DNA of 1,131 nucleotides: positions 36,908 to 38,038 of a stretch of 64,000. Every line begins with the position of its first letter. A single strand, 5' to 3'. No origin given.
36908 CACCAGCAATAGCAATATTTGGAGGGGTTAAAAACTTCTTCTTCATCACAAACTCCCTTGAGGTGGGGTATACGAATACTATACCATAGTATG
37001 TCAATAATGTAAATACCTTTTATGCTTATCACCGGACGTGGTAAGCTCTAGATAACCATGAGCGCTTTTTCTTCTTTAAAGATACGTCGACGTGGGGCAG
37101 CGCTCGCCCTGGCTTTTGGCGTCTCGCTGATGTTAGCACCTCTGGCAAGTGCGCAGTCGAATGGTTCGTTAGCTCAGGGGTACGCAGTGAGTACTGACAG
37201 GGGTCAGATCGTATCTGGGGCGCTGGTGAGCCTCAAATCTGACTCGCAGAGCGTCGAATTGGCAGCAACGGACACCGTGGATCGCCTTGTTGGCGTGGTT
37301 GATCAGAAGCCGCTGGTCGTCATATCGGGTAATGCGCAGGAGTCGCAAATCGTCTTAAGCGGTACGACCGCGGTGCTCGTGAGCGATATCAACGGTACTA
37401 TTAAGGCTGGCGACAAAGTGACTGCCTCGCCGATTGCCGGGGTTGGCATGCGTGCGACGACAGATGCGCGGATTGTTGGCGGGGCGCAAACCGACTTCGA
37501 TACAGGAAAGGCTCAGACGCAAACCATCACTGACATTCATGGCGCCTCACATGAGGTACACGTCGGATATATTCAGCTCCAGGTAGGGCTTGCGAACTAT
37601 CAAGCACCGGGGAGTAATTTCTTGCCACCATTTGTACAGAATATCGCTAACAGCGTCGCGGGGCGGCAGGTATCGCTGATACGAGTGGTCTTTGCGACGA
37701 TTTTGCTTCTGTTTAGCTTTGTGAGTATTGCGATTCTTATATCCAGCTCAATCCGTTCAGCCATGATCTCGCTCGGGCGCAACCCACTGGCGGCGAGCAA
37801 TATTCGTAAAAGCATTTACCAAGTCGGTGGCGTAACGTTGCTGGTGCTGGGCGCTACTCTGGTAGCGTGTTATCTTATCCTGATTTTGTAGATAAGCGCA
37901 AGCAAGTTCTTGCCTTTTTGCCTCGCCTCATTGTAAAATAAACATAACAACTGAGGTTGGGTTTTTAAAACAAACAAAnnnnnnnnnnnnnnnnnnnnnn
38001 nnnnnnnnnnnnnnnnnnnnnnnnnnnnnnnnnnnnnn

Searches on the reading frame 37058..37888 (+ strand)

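Call 96: search_protein_families(library=pfam, proteins=[window:37058-37888:+], max_evalue=10)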
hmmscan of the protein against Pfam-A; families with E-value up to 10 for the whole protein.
window:37058-37888:+ (277 aa): 2 families
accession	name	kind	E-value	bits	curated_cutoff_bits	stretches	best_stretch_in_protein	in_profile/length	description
PF23982.2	XM1_gp53_minor_capsid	-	0.027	14.7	27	1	39-158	24-150/154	XM1 gp53 minor capsid protein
PF12679.13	ABC2_membrane_2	-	1.4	8.6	27.2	1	201-235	145-181/283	ABC-2 family transporter protein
